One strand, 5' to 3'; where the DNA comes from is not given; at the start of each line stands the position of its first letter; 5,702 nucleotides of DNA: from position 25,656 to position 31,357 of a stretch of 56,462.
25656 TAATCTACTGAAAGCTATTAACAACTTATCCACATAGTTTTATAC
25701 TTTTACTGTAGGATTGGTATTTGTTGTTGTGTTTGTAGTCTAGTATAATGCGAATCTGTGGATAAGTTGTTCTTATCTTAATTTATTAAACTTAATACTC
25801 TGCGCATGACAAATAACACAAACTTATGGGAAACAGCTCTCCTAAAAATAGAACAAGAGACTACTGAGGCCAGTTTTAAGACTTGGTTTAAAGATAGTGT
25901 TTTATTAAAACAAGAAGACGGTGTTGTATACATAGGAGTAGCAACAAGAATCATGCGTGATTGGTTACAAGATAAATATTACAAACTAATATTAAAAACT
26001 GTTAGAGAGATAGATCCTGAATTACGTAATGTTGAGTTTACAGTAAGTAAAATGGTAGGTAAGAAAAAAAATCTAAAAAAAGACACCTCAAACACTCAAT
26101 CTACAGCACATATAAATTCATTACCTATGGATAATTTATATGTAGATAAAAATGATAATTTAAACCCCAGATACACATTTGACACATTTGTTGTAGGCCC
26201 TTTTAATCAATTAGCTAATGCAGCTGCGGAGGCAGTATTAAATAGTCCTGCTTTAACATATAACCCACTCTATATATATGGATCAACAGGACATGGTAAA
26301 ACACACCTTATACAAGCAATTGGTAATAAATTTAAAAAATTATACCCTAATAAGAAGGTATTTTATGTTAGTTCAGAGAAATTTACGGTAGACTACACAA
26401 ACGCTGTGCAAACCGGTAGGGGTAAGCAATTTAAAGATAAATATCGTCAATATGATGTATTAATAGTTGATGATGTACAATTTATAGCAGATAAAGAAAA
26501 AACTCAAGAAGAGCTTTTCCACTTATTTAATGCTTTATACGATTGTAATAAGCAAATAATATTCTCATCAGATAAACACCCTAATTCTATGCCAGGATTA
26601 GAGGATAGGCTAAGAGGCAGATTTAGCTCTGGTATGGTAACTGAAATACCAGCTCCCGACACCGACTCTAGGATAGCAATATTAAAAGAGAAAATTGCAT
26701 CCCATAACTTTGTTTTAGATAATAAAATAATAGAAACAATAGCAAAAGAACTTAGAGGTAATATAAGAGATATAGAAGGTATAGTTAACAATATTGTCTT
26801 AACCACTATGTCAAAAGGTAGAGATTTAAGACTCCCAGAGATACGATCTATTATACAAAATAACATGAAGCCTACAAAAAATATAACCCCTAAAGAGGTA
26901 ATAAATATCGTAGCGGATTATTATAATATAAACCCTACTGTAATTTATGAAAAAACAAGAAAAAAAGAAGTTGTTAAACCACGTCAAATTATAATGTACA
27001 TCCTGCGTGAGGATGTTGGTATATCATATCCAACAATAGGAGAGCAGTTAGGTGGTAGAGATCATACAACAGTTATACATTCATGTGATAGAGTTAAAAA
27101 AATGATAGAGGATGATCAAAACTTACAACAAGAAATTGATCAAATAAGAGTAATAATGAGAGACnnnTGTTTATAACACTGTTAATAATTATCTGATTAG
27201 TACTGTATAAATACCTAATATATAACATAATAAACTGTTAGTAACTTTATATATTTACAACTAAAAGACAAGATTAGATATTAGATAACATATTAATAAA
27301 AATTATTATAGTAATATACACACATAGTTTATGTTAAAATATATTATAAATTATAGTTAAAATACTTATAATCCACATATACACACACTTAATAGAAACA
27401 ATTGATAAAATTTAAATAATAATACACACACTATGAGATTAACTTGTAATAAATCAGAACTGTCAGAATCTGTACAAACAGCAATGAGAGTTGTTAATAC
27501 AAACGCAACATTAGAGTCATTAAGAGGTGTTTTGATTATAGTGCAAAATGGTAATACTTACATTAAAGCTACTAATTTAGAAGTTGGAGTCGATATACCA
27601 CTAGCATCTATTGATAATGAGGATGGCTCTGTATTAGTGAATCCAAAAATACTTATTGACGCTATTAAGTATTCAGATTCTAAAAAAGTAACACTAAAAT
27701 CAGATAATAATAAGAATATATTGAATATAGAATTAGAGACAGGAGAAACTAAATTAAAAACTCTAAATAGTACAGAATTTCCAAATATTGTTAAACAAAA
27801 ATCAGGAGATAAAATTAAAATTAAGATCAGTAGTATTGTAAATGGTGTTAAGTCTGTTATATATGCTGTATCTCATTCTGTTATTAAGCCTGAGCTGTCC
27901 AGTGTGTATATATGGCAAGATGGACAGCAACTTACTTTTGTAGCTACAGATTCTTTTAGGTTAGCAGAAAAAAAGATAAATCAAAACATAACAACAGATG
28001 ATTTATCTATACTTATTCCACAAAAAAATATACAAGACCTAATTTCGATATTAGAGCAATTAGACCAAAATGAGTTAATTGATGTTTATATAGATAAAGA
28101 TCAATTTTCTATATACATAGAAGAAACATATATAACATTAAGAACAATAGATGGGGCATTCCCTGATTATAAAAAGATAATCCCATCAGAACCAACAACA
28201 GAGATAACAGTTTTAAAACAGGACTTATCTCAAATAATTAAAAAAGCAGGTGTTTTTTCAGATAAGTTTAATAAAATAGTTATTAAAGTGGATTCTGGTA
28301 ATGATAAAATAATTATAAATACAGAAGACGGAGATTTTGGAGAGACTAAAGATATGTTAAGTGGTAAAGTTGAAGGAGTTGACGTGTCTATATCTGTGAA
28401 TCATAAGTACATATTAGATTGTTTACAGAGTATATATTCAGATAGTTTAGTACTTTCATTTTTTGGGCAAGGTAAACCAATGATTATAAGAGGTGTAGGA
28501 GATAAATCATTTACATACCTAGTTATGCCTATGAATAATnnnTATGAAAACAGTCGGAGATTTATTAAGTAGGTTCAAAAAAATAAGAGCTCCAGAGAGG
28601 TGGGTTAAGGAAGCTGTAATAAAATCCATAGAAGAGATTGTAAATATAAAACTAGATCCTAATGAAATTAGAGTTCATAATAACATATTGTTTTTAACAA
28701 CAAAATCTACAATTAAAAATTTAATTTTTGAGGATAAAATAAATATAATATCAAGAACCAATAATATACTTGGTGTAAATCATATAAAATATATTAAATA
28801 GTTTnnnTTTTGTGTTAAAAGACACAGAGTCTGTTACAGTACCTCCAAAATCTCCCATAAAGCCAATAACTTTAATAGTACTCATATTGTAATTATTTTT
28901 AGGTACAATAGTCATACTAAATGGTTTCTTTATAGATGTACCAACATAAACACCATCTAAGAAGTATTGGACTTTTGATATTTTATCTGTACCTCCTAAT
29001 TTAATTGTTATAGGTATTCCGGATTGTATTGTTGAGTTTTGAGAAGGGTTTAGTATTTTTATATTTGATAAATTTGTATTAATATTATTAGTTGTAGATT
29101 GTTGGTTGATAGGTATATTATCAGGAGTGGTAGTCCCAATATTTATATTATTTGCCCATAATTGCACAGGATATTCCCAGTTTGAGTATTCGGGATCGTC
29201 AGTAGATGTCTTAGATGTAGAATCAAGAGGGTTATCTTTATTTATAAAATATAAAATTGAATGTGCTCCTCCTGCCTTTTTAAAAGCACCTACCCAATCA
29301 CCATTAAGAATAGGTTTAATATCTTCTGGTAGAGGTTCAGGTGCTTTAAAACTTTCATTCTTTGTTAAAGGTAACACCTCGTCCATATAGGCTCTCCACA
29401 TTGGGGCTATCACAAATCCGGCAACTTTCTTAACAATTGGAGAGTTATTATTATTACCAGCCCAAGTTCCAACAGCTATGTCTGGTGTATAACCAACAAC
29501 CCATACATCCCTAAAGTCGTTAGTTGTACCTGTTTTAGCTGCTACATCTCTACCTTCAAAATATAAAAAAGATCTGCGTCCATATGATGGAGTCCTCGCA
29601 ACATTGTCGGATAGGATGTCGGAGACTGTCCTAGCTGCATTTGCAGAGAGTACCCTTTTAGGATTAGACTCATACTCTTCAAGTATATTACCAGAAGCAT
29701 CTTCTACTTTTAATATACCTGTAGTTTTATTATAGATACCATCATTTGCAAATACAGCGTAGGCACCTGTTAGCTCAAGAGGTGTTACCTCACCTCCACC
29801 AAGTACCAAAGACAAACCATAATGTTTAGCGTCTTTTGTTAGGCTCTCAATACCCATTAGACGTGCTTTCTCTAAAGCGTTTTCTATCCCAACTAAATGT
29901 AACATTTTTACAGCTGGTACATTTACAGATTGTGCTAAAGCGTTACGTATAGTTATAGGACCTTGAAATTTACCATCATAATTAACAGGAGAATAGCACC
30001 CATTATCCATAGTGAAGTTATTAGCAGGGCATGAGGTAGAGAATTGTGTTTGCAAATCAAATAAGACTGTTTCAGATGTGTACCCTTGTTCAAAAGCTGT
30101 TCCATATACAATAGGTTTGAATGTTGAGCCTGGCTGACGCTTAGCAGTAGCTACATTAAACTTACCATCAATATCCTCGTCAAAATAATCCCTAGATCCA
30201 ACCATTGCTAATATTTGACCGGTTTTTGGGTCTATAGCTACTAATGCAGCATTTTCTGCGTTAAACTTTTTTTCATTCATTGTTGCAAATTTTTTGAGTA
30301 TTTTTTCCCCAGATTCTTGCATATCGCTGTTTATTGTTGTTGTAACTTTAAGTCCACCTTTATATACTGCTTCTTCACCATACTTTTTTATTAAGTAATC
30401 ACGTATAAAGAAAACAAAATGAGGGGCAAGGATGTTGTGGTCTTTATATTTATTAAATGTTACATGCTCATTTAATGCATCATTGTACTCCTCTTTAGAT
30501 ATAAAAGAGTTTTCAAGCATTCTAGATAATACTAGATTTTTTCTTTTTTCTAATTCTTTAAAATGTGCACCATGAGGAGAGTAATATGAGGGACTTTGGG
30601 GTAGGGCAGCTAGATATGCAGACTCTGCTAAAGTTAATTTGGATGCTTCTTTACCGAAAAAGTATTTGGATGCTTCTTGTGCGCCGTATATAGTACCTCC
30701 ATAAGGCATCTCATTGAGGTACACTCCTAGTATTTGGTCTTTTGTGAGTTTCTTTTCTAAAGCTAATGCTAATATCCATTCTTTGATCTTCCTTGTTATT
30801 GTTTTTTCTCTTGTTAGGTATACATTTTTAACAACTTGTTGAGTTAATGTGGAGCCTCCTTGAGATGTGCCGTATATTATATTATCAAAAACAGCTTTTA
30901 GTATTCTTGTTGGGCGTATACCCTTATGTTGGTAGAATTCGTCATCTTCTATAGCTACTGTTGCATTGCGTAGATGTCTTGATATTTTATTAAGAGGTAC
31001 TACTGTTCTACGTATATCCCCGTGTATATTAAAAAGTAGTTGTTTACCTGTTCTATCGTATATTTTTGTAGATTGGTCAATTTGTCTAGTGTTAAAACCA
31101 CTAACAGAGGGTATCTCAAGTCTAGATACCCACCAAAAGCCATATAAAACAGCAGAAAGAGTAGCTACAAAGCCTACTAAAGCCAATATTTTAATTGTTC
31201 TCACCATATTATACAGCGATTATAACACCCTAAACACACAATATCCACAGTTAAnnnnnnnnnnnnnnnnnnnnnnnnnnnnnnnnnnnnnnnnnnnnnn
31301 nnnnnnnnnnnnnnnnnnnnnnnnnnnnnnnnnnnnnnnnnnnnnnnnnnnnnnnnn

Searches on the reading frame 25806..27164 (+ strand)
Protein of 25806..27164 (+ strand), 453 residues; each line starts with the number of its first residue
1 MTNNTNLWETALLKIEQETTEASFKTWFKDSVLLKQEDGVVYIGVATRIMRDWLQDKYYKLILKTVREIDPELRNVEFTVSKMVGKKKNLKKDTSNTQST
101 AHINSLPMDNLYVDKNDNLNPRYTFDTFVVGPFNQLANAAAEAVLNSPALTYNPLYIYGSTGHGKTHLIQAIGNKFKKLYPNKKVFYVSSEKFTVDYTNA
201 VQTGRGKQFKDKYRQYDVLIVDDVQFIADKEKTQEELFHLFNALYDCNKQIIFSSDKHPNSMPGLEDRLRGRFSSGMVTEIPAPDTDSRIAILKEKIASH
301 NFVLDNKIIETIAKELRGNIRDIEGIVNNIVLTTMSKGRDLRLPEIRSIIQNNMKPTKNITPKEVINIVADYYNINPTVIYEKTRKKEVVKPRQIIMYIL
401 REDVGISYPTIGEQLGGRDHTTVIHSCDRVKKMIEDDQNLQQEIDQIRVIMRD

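Call 55: search_protein_families(library=pfam, proteins=[window:25806-27164:+], max_evalue=0.001)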
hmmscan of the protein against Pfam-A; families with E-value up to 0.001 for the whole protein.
window:25806-27164:+ (453 aa): 9 families
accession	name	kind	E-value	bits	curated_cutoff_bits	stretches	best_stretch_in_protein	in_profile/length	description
PF00308.24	Bac_DnaA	-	7.5e-65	218.5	23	1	119-279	1-161/162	Bacterial DnaA ATPAse domain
PF08299.17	Bac_DnaA_C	-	2.2e-26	92.1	31.5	1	363-430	2-69/69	Bacterial dnaA protein helix-turn-helix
PF11638.13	DnaA_N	-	4.4e-14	52.4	24.6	1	6-67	2-64/65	DnaA N-terminal domain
PF01695.23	IstB_IS21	-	2.1e-09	37.7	24.1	1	156-254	96-192/238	IstB-like ATP binding protein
PF00910.28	RNA_helicase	-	5.5e-06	27.2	21.5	1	155-249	1-79/105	RNA helicase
PF13173.12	AAA_14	-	2.8e-05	24.6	27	1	153-274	3-116/129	AAA domain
PF00004.35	AAA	-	4.8e-05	24.2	21.2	1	156-245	2-96/131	ATPase family associated with various cellular activities (AAA)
PF13401.12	AAA_22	-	6.6e-05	23.7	27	0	154-247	7-114/130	AAA domain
PF01637.24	ATPase_2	-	0.00048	20.4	33.2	0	151-251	19-112/225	ATPase domain predominantly from Archaea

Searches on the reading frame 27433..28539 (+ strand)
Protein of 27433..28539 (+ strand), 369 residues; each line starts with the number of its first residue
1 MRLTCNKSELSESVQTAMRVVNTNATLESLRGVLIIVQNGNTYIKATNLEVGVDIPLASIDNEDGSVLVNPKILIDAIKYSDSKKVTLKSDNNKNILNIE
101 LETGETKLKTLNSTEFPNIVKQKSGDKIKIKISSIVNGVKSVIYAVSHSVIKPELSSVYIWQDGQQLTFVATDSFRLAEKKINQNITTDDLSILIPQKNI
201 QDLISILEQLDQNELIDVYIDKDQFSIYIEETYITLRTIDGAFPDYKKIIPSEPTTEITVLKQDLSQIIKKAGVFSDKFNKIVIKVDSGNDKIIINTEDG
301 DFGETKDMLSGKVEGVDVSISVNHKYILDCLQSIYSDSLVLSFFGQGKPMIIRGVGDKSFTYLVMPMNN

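Call 55: search_protein_families(library=pfam, proteins=[window:27433-28539:+], max_evalue=0.001)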
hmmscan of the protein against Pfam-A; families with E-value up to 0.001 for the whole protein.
window:27433-28539:+ (369 aa): 3 families
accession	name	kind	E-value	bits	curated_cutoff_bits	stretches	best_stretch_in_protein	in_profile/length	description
PF00712.24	DNA_pol3_beta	-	8.8e-25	87.6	24.4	2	1-119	1-119/120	DNA polymerase III beta subunit, N-terminal domain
PF02768.20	DNA_pol3_beta_3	-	4.2e-24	85.1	27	1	247-367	1-120/121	DNA polymerase III beta subunit, C-terminal domain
PF02767.21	DNA_pol3_beta_2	-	5.1e-19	69.1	27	1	132-245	4-116/116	DNA polymerase III beta subunit, central domain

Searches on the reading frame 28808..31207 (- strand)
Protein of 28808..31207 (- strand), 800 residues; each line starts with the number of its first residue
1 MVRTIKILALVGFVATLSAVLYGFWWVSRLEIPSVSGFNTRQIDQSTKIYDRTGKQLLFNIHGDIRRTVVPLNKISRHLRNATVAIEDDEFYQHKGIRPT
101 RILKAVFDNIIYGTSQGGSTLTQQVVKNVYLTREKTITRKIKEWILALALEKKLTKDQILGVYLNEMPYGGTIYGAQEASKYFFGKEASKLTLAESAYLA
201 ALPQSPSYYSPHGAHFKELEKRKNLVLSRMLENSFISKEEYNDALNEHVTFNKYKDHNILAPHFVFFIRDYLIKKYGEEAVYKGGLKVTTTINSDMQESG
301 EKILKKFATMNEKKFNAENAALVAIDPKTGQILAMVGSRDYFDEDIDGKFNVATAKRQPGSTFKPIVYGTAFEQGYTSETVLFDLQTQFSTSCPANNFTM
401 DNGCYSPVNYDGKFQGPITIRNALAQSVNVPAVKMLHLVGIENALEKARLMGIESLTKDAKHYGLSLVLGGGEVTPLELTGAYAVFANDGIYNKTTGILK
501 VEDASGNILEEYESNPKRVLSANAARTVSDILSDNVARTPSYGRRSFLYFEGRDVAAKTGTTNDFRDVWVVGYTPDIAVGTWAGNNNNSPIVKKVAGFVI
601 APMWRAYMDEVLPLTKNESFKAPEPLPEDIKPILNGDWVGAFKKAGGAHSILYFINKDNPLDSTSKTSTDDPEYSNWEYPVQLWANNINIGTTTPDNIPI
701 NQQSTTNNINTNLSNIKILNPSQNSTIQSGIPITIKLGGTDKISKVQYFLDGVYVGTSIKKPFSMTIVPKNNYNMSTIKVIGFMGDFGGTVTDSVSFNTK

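Call 55: search_protein_families(library=pfam, proteins=[window:28808-31207:-], max_evalue=0.001)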
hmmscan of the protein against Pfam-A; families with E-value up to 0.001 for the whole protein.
window:28808-31207:- (800 aa): 3 families
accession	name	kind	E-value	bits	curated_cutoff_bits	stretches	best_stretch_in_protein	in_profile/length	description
PF00912.28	Transgly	-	1.8e-61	207.1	27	1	60-230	7-177/178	Transglycosylase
PF00905.27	Transpeptidase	-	4.2e-31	108.7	22.1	1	321-579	2-271/299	Penicillin binding protein transpeptidase domain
PF17957.7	Big_7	-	2.9e-08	34.7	24.1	1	716-779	3-69/70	Bacterial Ig domain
